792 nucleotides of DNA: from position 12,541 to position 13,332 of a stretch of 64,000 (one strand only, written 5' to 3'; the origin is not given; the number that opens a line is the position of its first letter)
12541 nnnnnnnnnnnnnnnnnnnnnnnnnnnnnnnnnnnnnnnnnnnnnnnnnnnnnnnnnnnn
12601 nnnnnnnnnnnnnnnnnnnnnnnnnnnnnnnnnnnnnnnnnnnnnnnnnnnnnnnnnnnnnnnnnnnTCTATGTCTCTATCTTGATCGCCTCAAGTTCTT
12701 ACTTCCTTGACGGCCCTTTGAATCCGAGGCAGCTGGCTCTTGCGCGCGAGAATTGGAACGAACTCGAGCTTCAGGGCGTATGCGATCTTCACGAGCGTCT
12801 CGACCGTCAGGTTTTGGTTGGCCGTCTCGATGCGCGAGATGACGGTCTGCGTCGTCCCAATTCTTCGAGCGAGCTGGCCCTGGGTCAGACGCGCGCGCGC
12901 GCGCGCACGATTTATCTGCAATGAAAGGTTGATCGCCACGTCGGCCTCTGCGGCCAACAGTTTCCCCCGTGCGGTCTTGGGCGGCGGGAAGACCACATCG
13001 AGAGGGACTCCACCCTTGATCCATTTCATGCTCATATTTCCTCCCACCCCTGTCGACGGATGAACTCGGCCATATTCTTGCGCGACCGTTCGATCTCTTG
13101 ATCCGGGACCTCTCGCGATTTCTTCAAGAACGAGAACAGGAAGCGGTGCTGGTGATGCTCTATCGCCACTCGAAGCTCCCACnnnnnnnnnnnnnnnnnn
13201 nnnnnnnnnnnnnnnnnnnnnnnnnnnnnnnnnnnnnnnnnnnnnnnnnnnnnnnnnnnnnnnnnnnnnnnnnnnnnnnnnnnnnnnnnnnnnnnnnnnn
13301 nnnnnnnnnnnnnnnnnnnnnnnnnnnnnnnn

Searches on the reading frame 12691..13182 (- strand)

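Call 65: search_protein_families(library=pfam, proteins=[window:12691-13182:-], max_evalue=0.01)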
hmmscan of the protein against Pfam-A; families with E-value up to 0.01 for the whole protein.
window:12691-13182:- (163 aa): 6 families
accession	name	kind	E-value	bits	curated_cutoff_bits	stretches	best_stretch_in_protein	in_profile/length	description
PF01381.28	HTH_3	-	3.1e-10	40.4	23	1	92-140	3-51/55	Helix-turn-helix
PF13560.12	HTH_31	-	2.1e-08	34.8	27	1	88-138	4-55/64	Helix-turn-helix domain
PF13443.12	HTH_26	-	0.00026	21.6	22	1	92-140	4-53/63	Cro/C1-type HTH DNA-binding domain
PF12844.13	HTH_19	-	0.00089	19.6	30.2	1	90-139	4-53/64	Helix-turn-helix domain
PF12802.13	MarR_2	-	0.0043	17.6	27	0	96-118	20-40/61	MarR family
PF13744.12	HTH_37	-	0.0076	16.5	27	0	84-137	17-71/80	Helix-turn-helix domain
